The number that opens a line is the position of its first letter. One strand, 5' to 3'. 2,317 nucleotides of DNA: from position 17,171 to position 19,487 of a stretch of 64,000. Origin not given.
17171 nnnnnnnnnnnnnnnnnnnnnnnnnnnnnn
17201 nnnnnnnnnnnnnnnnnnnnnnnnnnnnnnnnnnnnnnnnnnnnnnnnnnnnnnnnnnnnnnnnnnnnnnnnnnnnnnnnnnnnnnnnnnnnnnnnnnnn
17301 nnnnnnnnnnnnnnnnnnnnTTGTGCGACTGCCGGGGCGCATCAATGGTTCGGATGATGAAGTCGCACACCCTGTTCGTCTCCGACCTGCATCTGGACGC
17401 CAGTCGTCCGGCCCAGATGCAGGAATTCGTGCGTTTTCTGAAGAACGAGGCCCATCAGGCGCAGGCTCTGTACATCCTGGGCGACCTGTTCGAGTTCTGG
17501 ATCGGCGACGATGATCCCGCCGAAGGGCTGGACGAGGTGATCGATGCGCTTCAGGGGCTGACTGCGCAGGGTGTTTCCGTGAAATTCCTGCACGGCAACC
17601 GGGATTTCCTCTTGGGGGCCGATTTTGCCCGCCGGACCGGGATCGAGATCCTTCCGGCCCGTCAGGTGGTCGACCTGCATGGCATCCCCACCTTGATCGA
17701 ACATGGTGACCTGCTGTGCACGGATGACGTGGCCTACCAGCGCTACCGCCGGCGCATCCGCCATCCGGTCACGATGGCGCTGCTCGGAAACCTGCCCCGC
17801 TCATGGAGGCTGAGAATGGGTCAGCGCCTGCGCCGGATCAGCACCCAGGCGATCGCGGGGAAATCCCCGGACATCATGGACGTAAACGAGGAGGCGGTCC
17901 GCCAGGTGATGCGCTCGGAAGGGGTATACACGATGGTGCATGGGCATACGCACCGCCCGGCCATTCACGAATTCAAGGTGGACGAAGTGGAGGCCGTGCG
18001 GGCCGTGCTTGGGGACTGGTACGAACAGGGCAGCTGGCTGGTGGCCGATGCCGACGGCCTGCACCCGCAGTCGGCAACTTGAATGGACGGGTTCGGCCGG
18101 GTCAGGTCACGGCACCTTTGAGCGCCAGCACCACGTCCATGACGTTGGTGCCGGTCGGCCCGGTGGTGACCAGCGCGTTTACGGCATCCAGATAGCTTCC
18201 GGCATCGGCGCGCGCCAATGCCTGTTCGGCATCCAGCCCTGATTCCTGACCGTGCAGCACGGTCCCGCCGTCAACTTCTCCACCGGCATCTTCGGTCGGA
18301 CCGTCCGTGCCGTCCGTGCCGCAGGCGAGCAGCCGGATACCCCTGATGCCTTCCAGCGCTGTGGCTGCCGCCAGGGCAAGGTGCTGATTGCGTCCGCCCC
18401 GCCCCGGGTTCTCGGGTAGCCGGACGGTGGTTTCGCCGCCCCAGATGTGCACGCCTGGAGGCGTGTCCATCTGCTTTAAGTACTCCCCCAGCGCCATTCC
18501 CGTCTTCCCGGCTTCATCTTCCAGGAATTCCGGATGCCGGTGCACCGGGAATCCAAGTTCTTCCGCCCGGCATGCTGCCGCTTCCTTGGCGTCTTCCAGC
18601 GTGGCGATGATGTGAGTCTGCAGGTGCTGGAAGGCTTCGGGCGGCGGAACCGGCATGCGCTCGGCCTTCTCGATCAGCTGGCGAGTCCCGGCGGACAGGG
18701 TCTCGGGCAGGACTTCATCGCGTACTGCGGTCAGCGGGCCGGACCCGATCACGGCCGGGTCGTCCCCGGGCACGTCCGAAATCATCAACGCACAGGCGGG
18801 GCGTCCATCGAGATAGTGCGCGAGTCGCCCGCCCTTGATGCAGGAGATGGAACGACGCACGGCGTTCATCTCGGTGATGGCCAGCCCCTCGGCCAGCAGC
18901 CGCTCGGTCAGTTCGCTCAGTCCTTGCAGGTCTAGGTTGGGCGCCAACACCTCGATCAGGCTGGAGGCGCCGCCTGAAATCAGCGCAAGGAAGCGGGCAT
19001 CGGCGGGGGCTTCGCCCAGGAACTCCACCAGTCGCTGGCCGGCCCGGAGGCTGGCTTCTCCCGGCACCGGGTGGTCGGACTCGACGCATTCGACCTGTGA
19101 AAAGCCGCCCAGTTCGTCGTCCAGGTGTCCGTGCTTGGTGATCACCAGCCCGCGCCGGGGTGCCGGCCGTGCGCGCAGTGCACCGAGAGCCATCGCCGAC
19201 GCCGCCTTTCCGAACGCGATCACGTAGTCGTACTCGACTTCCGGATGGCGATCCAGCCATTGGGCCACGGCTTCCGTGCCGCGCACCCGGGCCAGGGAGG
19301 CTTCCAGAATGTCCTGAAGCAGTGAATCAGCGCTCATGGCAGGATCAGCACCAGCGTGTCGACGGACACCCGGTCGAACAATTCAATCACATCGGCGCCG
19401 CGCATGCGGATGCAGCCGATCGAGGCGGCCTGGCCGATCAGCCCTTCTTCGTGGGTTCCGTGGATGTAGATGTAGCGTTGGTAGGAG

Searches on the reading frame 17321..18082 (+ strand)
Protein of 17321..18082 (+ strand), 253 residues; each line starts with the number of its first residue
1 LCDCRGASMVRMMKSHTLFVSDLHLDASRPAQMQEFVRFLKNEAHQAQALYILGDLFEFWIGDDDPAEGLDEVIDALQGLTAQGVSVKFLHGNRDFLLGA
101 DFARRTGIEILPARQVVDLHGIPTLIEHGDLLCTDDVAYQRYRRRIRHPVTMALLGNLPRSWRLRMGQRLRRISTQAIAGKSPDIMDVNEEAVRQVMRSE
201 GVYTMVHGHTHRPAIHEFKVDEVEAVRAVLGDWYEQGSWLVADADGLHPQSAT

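Call 8: search_protein_families(library=pfam, proteins=[window:17321-18082:+], max_evalue=1)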
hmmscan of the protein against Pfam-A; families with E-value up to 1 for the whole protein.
window:17321-18082:+ (253 aa): 2 families
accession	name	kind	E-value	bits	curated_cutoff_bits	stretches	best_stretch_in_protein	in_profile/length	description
PF00149.33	Metallophos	-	5.8e-09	37.1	21.5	1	17-213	3-191/191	Calcineurin-like phosphoesterase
PF12850.12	Metallophos_2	-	1.4e-06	28.8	27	2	18-143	4-100/154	Calcineurin-like phosphoesterase superfamily domain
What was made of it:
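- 17357..18082 (+): lpxH (right flank, native). Its own 5' region has been replaced by islet DNA, so its expression must now depend on islet sequence or read-through (inferred). It carries a Metallophos domain (call 8).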

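Call 13: find_encoding_contigs(protein=window:17321-18082:+, flank=10000, max_places=10)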
Protein window:17321-18082:+ (253 aa): no gene with exactly this product is on record in the collection.

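Call 37: find_related_loci(query=window:17357-18082:+, collection=genome_contigs, flank=8000)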
Query window:17357-18082:+ (241 aa) in genome_contigs; peptide patterns used: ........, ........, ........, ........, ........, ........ (x = any residue, [..] = any of these).
600 stretches matched a pattern (row limit reached: there are more); 519 encode a relative of the query (tblastn E <= 1e-3); the best 80 are kept; 80 distinct loci.
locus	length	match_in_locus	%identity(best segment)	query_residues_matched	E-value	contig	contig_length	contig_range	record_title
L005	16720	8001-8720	88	1-240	2e-136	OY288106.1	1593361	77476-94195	MAG: uncultured candidatus Porisulfidus sp. isolate caeacd0d-8b14-42db-aaa0-72ba3dde193c genome assembly, chromosome: 1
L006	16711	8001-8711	65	3-239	1e-101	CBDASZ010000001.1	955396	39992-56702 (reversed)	MAG: uncultured candidatus Porisulfidus sp. isolate 28541f5e-cf0a-4b99-8747-a7e3b68ee9e6 genome assembly, contig: contig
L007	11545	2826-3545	95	1-240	2e-153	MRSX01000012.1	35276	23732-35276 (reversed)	MAG: Candidatus Porisulfidus sp. TsSOB lac_sponge_s2o1_TsSOB_curated_scaffold_11, whole genome shotgun sequence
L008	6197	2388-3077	57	5-234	6e-81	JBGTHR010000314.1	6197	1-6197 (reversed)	MAG: Gammaproteobacteria bacterium isolate JTS-RE244 k141_6683700, whole genome shotgun sequence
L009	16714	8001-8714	53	6-232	2e-76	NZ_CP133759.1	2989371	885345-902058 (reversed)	Thermithiobacillus tepidarius DSM 3134 chromosome, complete genome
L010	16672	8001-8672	56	4-228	6e-76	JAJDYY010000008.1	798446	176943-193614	MAG: Gammaproteobacteria bacterium isolate jk18x34bins.59 k141_136955, whole genome shotgun sequence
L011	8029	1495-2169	55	3-228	2e-75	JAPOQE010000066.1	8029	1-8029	MAG: Gammaproteobacteria bacterium isolate APA_bin_76 c_000000258029, whole genome shotgun sequence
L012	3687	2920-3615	52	3-234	8e-75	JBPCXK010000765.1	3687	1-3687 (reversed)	MAG: Gammaproteobacteria bacterium isolate MAG_seacave_114 S1Ck127_5973900, whole genome shotgun sequence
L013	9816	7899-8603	50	1-235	1e-74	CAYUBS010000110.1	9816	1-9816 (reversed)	MAG TPA_asm: uncultured Wenzhouxiangellaceae bacterium isolate SRP155585_co2_232 genome assembly, contig: NODE_5273_leng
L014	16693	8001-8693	51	5-235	8e-74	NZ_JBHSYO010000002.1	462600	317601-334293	Pseudobowmanella zhangzhouensis strain KCTC 42143 GCM70025742_16, whole genome shotgun sequence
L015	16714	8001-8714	52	5-235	1e-73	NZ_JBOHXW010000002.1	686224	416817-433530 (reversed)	MAG: Stenotrophomonas sp. isolate SD8062_maxbin2.bin.2 NODE_4_length_686224_cov_4.848115, whole genome shotgun sequence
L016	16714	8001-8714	51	5-235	1e-72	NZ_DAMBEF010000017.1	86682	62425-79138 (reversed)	MAG: Stenotrophomonas sp. isolate CTOTU48804 NODE_45_length_86682_cov_12.640274, whole genome shotgun sequence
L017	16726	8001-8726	49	1-239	2e-72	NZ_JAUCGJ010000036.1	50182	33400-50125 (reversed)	Candidatus Venteria ishoeyi isolate HSG18 NODE_36_length_50182, whole genome shotgun sequence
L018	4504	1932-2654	53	5-235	2e-72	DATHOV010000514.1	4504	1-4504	MAG TPA_asm: Lysobacteraceae bacterium isolate SMAG_U12693 k141_4312527, whole genome shotgun sequence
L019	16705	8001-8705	51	5-235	3e-72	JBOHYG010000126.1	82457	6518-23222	MAG: Arenimonas sp. isolate H1-B1_maxbin2.bin.234 k127_2001551, whole genome shotgun sequence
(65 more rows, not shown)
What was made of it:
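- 17357..18082 (+): Porisulfidus TsSOB MAG (call 37).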

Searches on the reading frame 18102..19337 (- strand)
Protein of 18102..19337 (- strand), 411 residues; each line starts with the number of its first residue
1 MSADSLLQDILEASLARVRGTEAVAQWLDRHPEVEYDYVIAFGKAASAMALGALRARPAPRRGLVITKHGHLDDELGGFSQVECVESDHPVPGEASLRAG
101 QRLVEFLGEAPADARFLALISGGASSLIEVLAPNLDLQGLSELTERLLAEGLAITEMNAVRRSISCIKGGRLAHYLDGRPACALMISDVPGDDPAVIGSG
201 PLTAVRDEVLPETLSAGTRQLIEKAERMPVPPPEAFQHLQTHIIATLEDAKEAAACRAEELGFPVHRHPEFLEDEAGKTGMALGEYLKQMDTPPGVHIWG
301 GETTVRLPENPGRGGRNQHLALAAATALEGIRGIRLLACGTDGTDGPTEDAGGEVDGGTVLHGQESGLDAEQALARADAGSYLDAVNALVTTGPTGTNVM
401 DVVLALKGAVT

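Call 8: search_protein_families(library=pfam, proteins=[window:18102-19337:-], max_evalue=1)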
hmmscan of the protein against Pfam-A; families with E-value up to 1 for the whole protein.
window:18102-19337:- (411 aa): 2 families
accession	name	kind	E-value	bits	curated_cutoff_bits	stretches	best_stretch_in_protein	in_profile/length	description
PF13660.11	DUF4147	-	2.4e-53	181.5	23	1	7-204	2-205/234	Domain of unknown function (DUF4147)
PF05161.18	MOFRL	-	1e-32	112.9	28.3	1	296-401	2-106/106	MOFRL family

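Call 15: find_encoding_contigs(protein=window:18102-19337:-, flank=10000, max_places=10)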
Protein window:18102-19337:- (411 aa): no gene with exactly this product is on record in the collection.
